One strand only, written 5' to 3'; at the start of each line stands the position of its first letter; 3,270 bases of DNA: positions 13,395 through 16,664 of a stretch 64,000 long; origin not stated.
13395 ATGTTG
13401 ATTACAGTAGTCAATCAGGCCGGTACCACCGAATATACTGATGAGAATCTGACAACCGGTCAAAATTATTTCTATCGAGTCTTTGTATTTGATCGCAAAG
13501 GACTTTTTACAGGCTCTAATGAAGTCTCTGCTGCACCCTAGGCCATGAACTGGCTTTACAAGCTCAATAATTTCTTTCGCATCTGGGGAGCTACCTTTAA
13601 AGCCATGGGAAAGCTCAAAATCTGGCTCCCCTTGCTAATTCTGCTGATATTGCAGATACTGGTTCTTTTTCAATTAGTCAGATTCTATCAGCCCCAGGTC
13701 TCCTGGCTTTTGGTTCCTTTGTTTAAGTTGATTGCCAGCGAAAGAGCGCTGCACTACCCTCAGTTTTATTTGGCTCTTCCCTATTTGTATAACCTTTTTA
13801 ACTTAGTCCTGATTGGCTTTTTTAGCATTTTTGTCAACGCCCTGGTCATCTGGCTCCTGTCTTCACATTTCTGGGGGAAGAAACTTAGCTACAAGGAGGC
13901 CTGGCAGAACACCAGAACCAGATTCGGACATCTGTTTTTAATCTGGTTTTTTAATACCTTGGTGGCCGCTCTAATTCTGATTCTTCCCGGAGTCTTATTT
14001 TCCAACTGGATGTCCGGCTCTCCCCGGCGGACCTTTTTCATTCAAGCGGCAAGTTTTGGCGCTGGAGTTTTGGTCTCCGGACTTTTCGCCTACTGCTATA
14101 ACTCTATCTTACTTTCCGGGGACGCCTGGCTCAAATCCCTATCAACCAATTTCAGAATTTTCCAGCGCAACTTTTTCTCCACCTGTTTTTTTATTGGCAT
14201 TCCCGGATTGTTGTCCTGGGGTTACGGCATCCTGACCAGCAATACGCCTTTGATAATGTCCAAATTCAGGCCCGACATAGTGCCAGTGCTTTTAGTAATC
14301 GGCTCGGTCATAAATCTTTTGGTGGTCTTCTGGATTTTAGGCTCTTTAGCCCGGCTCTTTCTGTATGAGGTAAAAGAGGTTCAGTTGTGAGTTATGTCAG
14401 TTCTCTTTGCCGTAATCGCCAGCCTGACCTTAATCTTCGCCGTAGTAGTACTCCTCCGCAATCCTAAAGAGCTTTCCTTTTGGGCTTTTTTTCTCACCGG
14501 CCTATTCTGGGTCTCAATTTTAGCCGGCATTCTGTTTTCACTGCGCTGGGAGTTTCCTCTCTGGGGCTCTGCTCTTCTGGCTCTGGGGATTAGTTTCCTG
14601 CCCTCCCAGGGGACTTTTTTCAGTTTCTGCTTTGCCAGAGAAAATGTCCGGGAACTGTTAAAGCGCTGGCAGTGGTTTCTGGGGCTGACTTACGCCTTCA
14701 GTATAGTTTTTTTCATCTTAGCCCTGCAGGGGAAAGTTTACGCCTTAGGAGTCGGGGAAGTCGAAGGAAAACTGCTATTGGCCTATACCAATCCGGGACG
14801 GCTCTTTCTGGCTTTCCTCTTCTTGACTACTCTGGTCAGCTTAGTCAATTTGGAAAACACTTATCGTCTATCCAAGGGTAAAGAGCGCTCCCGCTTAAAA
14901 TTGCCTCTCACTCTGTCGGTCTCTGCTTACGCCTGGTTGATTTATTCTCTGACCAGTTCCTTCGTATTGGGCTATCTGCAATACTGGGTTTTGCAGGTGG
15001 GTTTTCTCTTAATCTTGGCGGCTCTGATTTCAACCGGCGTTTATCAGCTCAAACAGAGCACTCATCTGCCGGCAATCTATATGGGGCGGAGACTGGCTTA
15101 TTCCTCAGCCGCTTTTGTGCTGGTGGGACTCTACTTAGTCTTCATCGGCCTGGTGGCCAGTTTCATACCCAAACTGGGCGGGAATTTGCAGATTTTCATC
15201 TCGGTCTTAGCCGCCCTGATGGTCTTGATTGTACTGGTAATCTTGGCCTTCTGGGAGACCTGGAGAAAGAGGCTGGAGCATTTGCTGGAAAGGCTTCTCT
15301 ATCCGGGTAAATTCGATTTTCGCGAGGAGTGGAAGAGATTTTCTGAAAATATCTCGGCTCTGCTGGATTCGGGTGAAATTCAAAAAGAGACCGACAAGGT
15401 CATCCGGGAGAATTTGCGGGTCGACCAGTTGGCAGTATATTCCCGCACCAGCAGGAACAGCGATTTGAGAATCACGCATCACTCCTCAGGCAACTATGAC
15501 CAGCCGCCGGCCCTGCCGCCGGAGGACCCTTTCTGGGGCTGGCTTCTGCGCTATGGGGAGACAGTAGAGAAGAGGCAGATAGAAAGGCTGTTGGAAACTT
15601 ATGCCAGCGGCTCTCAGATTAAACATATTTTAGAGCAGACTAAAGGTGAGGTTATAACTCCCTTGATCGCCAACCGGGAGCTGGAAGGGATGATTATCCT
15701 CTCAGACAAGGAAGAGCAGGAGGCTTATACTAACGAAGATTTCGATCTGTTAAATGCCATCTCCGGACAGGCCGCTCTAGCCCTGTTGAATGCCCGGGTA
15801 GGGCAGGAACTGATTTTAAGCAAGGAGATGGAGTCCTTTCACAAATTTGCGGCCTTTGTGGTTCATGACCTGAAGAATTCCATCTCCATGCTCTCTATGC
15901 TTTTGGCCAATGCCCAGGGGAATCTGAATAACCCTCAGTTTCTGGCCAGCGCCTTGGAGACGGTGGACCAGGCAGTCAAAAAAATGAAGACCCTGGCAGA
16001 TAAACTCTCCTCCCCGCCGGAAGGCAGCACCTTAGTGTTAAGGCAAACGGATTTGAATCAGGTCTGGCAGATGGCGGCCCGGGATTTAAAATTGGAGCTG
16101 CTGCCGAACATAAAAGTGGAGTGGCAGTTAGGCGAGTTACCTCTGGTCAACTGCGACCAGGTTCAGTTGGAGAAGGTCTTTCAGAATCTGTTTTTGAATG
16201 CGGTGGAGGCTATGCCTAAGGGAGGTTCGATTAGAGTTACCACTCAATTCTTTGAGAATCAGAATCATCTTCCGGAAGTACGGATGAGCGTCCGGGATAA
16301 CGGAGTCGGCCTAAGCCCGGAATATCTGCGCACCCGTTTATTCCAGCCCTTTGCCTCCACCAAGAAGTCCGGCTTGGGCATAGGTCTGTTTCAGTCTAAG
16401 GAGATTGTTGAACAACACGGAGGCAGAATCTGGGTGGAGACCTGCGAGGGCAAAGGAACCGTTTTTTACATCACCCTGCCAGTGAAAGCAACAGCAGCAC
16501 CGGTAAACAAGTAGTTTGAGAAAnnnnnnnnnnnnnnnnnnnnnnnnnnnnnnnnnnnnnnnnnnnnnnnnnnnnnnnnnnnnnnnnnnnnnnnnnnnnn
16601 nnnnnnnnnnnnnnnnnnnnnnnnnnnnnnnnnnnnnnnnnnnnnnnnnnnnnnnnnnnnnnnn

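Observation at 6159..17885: Complete PEP-CTERM/exosortase protein-sorting locus with a PrsK/PrsR two-component system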

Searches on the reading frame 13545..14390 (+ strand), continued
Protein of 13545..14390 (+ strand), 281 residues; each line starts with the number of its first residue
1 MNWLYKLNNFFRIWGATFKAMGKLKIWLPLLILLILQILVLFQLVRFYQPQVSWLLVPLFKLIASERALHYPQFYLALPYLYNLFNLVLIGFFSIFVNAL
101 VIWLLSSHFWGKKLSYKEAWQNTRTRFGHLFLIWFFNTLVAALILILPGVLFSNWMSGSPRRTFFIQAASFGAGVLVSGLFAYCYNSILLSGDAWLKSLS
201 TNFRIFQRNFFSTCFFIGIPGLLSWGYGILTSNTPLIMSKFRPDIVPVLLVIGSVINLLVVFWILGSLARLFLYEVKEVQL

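Call 60: predict_structure(alignment_id=A2)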
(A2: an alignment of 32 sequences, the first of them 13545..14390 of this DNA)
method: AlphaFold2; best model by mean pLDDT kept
length: 281 residues; sequences in the alignment: 32
mean_pLDDT: 93.7   pTM: 0.89
mean pLDDT of the five models: 93.7, 93.0, 92.6, 92.4, 91.5
residues with pLDDT >= 90: 244; 70-90: 33; 50-70: 3; < 50: 1
segments of 3 or more residues with pLDDT < 50: none
pLDDT, mean of each block of 10 residues (from residue 1): 87 96 97 96 95 95 94 94 89 94 97 95 97 95 89 86 92 96 97 97 95 97 94 91 96 97 97 85 40
secondary structure, 60 per line:
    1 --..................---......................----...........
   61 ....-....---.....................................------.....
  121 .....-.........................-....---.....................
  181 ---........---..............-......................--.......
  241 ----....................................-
elements in order: H3-20 H24-45 H50-64 H66-69 H73-109 H116-125 H127-151 H153-156 H160-180 H184-191 H195-208 H210-231 H234-240 H245-280

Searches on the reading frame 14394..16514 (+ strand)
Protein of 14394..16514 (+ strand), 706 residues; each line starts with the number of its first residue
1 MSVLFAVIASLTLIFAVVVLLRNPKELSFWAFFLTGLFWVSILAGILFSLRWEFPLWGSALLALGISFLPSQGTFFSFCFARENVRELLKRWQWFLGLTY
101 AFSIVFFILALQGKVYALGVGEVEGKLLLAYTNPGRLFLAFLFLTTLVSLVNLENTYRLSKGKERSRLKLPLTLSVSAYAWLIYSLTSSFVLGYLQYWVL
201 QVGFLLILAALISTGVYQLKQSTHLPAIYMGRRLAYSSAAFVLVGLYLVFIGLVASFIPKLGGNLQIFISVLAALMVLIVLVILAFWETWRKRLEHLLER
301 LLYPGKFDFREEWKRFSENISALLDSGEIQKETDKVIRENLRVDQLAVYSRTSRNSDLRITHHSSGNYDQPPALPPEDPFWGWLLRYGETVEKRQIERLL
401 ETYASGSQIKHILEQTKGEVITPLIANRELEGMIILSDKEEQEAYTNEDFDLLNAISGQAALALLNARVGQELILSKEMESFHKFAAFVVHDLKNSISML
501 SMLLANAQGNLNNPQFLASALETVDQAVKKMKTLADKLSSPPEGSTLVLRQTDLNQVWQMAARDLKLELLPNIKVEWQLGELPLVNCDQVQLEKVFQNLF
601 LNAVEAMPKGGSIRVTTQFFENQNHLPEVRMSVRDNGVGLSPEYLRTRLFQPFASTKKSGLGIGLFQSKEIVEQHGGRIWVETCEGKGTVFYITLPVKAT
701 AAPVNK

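Call 3: search_protein_families(library=ncbifam, proteins=[window:14394-16514:+], max_evalue=0.01)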
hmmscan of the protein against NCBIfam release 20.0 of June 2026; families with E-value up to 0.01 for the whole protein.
window:14394-16514:+ (706 aa): 77 families (the best 25 are shown)
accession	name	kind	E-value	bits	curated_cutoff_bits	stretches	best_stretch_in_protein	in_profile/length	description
TIGR02916.1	PEP_his_kin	equivalog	1.2e-99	334.7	300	1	62-696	57-679/679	XrtA/PEP-CTERM system histidine kinase PrsK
NF008468.0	PRK11360.1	equivalog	8.9e-36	123.4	646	1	483-700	397-611/616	two-component system sensor histidine kinase AtoS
NF007688.0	PRK10364.1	equivalog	3.4e-28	98.6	479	1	545-700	303-454/460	two-component system sensor histidine kinase ZraS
NF006800.0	PRK09303.1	equivalog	4e-24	85.3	342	1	475-699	144-379/383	histidine kinase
NF038348.1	T2SS_HK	subfamily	1.5e-23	83.1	450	1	574-698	454-574/574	histidine kinase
NF052574.1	HisKinEspCMyxo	equivalog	5.2e-23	81.1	1200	1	484-699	419-639/785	serine histidine kinase EspC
NF041777.1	sens_FixL_Rhizob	equivalog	8.1e-23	80.8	850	1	583-699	370-483/485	sensor protein FixL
NF010411.0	PRK13837.1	equivalog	2.7e-22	78.6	647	1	471-701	439-679/828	two-component system VirA-like sensor kinase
NF033092.0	HK_WalK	equivalog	6.1e-22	77.9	725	1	404-697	298-594/594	cell wall metabolism sensor histidine kinase WalK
NF041880.1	EPS_EpsF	equivalog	1.7e-20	73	900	1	485-696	277-492/492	response regulator EpsF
NF046020.1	HisKinCckABruc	equivalog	1.8e-20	72.5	1000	1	575-700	573-710/868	cell cycle histidine kinase CckA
NF046044.1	PnpS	equivalog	1.9e-20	73.3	400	1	478-696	165-390/390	two-component system histidine kinase PnpS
NF010076.0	PRK13557.1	subfamily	5.1e-20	71.4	631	1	473-700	154-397/540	histidine kinase famiy protein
NF046026.1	HisKinCckACaul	equivalog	1.2e-19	69.9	1000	1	470-702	290-537/678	cell cycle histidine kinase CckA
TIGR02966.1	phoR_proteo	equivalog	4.1e-19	68.8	334.2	1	482-694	114-332/333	phosphate regulon sensor histidine kinase PhoR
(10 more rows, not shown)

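Call 4: search_protein_families(library=pfam, proteins=[window:14394-16514:+], max_evalue=0.01)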
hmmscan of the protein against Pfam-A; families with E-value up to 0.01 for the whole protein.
window:14394-16514:+ (706 aa): 4 families
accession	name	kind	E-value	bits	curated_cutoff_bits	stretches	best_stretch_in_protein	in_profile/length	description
PF02518.31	HATPase_c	-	5.6e-25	88.4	26.4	1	588-698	2-110/111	Histidine kinase-, DNA gyrase B-, and HSP90-like ATPase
PF13492.12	GAF_3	-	2.7e-08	34.7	27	1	328-466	4-129/129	GAF domain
PF13185.12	GAF_2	-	0.0001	22.9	28.6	1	368-464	44-135/136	GAF domain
PF01590.32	GAF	-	0.00023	22.2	22.4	1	335-464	11-133/133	GAF domain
